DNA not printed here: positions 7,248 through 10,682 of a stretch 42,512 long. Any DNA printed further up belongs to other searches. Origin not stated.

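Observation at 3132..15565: Three paralogous GWxTD lipoproteins bracket a T9SS metalloprotease, a regulator-less SusC/SusD pair and a Calx-beta lipoprotein: candidate uncharacterised surface protein/peptide-harvesting locus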

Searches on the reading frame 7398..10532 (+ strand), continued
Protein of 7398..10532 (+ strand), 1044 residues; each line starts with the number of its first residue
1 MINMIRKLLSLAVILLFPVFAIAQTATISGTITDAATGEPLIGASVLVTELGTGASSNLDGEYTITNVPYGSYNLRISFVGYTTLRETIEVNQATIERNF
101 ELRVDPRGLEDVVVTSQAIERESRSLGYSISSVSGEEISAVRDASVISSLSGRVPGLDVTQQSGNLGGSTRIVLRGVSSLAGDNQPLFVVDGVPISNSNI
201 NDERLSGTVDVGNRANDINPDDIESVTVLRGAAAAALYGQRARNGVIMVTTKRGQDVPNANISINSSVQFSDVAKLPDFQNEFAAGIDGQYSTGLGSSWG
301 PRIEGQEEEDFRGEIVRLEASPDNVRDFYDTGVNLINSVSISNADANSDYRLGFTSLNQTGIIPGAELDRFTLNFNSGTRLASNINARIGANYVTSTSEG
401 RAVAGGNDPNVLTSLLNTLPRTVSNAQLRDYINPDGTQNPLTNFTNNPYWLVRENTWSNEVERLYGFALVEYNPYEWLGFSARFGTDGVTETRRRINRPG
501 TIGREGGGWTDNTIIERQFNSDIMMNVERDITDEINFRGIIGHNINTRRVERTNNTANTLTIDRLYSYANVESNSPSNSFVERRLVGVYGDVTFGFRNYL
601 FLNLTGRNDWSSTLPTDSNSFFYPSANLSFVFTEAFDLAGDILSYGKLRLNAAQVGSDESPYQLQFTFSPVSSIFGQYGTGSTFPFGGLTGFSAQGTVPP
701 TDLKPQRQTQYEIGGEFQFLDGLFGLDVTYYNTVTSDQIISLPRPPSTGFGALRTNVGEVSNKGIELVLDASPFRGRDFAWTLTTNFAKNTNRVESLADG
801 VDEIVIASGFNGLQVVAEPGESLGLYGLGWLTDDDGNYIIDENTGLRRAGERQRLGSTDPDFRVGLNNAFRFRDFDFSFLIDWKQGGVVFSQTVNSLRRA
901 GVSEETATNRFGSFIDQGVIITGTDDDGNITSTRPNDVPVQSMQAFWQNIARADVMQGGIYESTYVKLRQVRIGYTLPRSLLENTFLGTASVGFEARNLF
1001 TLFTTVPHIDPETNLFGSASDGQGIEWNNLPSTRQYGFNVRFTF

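Call 59: search_solved_structures(query=window:7398-10532:+, max_evalue=1e-30, show_alignments=5)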
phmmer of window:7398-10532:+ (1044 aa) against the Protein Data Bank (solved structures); distinct sequences matched with E-value up to 1e-30: 6.
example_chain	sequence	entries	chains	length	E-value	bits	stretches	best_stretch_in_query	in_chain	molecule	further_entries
5fq6_B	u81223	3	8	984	7.2e-150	504.1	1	100-1042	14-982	SUSC/RAGA FAMILY TONB-LINKED OUTER MEMBRANE PROTEIN | BT_2264 | OUTER MEMBRANE PROTEIN OMP121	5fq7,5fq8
5t3r_D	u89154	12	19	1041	7e-41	143.3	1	7-1004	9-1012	SusC homolog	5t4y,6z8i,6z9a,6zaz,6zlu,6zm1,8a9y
8ypt_C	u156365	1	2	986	5.7e-39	137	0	112-256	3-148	TonB-linked outer membrane protein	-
8ypu_C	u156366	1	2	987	5.7e-39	137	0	112-256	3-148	SusC/RagA family TonB-linked outer membrane protein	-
6sli_B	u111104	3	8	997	8.2e-37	129.9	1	24-806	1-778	RagA protein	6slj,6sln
8aa4_A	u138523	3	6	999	1.3e-36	129.2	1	8-1034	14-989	SusC homolog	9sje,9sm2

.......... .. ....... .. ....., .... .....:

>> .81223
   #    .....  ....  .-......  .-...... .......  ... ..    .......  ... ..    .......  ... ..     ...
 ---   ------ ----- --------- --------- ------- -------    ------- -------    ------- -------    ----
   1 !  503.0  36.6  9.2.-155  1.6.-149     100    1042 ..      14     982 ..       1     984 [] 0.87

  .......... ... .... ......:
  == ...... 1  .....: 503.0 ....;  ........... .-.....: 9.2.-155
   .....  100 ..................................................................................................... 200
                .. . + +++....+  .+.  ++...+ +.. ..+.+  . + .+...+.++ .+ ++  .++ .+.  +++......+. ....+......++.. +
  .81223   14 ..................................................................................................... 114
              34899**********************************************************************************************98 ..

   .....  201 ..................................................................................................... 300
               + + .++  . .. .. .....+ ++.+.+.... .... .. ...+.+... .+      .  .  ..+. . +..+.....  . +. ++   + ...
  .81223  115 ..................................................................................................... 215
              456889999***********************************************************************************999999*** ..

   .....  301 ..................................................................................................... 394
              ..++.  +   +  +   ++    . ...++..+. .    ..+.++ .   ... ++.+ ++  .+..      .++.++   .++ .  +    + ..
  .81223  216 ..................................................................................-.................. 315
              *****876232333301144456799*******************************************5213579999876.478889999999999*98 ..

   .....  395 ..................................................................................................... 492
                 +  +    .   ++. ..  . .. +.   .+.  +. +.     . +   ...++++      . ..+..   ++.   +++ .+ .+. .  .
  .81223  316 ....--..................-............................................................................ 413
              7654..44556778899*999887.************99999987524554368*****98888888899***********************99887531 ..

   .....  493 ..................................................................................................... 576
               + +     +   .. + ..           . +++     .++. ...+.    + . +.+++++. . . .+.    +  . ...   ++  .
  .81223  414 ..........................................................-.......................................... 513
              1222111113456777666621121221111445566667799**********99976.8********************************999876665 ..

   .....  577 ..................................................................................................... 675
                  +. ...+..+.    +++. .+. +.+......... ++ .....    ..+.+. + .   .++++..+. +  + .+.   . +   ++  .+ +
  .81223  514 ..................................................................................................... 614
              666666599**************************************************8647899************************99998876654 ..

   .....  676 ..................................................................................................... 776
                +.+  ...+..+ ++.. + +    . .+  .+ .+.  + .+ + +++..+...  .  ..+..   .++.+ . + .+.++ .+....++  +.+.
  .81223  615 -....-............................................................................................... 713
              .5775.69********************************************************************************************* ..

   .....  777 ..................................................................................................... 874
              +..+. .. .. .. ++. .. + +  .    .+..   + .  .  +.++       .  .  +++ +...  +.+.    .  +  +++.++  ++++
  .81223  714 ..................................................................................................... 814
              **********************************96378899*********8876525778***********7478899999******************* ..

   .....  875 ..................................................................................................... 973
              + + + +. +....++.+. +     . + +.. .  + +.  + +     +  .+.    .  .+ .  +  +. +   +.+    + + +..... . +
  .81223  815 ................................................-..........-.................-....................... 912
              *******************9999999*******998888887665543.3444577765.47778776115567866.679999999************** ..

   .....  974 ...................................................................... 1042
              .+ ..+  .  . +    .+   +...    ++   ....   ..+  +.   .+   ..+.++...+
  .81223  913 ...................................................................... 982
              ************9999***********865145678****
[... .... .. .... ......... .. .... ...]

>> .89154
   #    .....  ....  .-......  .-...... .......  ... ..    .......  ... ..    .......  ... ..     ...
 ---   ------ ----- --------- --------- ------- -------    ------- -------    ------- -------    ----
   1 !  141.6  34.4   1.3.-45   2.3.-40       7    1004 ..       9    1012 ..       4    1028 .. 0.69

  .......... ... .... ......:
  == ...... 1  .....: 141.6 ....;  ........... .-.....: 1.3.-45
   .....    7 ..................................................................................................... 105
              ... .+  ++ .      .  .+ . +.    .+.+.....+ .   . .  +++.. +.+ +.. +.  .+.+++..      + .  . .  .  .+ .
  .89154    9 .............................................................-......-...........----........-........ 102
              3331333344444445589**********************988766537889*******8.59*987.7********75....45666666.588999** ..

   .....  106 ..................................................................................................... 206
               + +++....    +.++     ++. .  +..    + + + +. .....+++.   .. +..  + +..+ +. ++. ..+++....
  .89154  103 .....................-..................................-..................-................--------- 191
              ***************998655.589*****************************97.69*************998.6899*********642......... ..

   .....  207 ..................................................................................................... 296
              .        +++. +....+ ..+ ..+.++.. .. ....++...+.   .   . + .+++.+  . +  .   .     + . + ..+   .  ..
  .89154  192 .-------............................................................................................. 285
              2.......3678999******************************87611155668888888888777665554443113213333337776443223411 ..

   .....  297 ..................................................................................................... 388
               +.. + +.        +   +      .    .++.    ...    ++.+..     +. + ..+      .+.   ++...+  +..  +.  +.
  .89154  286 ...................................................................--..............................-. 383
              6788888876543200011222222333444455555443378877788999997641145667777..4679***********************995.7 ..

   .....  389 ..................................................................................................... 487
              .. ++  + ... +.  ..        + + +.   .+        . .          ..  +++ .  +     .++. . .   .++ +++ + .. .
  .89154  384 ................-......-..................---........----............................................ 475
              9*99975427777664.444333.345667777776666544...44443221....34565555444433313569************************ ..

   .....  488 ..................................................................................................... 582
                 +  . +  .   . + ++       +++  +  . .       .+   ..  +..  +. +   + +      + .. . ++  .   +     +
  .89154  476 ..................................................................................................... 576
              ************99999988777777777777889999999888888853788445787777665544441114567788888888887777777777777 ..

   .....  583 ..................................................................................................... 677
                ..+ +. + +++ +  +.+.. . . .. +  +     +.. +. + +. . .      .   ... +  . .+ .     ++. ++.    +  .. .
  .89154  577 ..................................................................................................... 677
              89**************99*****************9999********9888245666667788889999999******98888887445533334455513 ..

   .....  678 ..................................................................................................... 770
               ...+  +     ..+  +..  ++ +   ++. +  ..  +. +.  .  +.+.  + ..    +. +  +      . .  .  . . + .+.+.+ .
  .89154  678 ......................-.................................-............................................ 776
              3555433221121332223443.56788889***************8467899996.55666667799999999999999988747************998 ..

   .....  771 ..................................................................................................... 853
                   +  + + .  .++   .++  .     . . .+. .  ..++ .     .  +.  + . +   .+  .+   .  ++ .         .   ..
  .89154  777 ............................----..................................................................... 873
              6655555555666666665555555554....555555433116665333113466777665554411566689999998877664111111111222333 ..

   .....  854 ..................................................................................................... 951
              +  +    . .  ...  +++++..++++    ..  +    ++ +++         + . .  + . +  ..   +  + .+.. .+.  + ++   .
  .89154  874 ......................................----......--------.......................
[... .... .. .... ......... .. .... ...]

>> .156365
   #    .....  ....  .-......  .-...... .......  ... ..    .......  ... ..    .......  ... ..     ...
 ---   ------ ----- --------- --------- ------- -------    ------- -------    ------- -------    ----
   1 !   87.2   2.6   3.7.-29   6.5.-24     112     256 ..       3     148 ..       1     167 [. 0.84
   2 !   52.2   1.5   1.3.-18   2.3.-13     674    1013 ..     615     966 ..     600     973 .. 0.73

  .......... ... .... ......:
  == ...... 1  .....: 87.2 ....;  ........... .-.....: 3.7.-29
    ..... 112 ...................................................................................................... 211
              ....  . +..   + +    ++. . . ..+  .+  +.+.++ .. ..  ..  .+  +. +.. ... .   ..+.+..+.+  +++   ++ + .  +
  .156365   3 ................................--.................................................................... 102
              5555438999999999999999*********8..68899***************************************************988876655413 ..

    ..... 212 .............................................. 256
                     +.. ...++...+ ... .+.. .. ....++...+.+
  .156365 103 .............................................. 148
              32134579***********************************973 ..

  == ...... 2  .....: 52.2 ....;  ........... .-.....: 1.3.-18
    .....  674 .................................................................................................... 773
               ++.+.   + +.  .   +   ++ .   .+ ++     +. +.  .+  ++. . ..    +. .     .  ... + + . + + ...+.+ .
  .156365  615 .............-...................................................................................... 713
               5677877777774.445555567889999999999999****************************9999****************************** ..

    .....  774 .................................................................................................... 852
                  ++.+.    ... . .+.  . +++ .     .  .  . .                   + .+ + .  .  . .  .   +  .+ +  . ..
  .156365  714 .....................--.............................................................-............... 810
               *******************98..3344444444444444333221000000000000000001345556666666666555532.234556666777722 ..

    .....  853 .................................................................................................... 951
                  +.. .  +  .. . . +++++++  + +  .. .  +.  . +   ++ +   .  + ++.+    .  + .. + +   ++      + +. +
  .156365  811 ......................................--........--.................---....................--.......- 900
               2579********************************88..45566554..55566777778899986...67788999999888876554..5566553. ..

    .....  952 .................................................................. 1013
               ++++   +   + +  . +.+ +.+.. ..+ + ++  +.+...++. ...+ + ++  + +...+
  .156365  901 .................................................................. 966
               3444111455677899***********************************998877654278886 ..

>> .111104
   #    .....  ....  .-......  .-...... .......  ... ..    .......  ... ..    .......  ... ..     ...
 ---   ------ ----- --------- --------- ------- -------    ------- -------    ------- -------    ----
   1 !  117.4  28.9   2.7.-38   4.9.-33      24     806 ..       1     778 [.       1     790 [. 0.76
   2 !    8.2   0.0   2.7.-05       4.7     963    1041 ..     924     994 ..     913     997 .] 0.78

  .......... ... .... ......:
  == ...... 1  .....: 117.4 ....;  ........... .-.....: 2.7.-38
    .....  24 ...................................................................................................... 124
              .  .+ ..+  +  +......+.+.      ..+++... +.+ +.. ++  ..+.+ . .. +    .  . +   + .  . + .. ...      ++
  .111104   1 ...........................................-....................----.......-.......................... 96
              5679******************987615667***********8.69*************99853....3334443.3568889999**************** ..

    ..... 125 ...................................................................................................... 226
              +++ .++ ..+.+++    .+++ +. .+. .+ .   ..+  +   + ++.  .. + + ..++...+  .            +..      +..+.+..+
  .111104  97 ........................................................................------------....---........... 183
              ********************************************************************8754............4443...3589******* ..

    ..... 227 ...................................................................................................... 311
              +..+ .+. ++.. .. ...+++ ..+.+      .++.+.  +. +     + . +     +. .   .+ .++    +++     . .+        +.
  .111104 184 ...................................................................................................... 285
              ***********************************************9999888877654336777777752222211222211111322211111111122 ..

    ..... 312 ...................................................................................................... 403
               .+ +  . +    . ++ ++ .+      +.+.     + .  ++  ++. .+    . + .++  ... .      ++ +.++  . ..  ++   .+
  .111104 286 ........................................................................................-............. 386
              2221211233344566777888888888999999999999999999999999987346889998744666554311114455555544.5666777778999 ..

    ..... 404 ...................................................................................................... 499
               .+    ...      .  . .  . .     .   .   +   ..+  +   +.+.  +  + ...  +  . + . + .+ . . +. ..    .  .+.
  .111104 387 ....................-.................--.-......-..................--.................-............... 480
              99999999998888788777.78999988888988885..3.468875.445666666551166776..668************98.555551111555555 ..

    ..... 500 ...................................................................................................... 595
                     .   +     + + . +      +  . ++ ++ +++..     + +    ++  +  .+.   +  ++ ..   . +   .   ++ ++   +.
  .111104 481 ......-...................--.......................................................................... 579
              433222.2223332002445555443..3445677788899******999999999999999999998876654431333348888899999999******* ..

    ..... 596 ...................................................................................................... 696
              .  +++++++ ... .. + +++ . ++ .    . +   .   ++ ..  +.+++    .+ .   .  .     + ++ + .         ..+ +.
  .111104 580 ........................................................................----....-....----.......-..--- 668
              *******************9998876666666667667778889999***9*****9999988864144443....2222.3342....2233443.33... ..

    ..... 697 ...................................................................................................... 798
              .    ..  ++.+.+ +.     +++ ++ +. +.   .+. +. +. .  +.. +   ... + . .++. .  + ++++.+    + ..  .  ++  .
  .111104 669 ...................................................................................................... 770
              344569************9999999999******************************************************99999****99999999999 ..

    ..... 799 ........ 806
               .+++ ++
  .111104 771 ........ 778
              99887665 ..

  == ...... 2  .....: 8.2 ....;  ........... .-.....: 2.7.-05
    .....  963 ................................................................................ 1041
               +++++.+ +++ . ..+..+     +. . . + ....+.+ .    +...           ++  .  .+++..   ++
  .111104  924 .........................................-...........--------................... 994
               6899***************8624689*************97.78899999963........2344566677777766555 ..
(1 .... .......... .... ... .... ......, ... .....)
